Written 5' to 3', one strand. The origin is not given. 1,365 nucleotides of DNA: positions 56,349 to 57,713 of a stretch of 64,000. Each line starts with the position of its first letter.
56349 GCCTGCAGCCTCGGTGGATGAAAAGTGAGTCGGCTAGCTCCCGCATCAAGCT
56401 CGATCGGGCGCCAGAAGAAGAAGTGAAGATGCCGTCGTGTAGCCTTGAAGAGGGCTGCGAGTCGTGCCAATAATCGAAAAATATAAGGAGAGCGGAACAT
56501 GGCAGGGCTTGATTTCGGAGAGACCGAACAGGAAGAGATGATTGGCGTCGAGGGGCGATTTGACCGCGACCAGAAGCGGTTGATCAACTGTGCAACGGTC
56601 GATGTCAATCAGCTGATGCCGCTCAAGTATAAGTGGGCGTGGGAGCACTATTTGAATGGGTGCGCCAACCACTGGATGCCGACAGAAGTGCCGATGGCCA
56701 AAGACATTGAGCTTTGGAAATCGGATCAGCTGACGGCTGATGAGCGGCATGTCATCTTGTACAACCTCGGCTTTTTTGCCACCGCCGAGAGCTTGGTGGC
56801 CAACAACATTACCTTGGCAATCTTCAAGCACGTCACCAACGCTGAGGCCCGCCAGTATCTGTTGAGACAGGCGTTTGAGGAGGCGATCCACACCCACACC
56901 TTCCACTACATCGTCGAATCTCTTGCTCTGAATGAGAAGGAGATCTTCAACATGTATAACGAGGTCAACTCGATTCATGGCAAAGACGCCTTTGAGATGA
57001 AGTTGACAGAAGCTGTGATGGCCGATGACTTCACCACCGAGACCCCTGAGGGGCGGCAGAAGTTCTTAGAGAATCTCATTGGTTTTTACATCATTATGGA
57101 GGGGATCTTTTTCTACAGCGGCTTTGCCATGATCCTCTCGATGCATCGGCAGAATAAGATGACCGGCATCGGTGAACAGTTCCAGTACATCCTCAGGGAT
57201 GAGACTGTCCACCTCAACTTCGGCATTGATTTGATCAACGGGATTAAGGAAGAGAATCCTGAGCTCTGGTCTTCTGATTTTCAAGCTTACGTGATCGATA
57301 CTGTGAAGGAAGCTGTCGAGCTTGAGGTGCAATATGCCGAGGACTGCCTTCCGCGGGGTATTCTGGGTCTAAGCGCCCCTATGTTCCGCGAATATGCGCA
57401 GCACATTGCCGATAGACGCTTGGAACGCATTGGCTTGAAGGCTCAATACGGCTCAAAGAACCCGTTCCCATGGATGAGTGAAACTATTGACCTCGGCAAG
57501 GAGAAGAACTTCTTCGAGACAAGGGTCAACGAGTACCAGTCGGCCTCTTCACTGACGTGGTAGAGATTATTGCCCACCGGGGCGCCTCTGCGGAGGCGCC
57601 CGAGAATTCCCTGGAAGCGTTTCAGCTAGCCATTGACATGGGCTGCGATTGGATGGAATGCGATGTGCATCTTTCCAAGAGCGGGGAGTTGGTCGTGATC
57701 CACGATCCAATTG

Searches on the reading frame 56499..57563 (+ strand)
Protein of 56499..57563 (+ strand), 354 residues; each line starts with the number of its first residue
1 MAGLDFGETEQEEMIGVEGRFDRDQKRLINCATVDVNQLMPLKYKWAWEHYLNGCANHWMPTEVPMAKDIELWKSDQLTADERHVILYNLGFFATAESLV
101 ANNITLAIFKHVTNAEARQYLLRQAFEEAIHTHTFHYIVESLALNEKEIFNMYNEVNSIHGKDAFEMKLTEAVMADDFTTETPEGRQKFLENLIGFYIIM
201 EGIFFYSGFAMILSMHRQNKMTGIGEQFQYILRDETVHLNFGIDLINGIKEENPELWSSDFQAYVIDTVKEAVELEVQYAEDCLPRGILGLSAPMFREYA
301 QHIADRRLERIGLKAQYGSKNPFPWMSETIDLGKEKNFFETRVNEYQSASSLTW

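Call 48: search_protein_families(library=pfam, max_evalue=0.00001, proteins=[window:56499-57563:+])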
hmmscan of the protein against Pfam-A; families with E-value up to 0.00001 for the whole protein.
window:56499-57563:+ (354 aa): 1 family
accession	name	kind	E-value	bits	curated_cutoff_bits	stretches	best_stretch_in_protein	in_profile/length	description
PF00268.27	Ribonuc_red_sm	-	3.1e-90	302.8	33.6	1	37-322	2-281/281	Ribonucleotide reductase, small chain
